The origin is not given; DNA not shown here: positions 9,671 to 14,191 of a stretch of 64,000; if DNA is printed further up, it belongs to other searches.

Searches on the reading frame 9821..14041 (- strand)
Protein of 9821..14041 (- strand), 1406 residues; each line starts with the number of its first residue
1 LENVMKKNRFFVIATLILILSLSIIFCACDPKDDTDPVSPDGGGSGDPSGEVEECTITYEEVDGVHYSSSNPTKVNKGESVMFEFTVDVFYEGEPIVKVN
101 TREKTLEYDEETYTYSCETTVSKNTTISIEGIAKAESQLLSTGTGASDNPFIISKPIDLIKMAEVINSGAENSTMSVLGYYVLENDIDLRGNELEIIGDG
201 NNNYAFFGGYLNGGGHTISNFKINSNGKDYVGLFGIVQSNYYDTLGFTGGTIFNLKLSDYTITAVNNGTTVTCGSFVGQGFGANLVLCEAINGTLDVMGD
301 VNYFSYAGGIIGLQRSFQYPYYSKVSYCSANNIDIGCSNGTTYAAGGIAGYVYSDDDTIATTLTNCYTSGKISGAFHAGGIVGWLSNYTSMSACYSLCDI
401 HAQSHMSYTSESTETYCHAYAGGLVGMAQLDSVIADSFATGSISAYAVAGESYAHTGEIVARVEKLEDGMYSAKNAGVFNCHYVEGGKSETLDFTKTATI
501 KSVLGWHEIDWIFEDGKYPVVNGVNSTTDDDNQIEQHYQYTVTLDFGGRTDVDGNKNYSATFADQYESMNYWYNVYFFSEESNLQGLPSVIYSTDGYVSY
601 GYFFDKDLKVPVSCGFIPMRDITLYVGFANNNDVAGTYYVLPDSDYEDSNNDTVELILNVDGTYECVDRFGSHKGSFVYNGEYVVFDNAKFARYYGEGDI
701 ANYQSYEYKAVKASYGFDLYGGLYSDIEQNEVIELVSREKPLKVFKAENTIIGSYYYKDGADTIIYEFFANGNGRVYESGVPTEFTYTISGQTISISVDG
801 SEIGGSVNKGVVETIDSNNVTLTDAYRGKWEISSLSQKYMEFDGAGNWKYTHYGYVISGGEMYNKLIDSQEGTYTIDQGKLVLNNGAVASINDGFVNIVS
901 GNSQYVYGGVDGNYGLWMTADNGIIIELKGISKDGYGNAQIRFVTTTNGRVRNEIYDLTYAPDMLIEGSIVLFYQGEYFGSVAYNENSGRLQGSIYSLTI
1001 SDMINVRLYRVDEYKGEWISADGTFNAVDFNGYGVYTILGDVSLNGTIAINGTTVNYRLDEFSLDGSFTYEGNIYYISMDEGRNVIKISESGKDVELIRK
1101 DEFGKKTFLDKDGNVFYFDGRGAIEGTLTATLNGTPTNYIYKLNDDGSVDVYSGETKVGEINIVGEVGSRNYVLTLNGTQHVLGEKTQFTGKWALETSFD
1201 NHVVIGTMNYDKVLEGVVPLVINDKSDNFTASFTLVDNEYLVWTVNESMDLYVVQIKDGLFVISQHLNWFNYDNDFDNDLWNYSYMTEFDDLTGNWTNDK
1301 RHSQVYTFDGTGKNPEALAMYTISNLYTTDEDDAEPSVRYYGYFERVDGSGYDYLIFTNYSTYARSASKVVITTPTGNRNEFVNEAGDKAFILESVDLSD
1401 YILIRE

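Call 9: search_protein_families(library=pfam, proteins=[window:9821-14041:-], max_evalue=0.001)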
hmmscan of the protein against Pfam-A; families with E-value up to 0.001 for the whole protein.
window:9821-14041:- (1406 aa): 2 families
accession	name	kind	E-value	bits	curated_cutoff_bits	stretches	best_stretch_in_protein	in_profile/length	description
PF18692.7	DUF5640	-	3e-08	33.8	28.5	1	750-799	2-50/85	Family of unknown function (DUF5640)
PF07581.17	Glug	-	9.2e-07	29.3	20.5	0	342-373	2-28/28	The GLUG motif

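Call 72: search_protein_families(library=padloc, proteins=[window:9821-14041:-], max_evalue=0.00001)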
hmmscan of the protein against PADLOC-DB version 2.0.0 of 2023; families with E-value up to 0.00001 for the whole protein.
window:9821-14041:- (1406 aa): 0 families
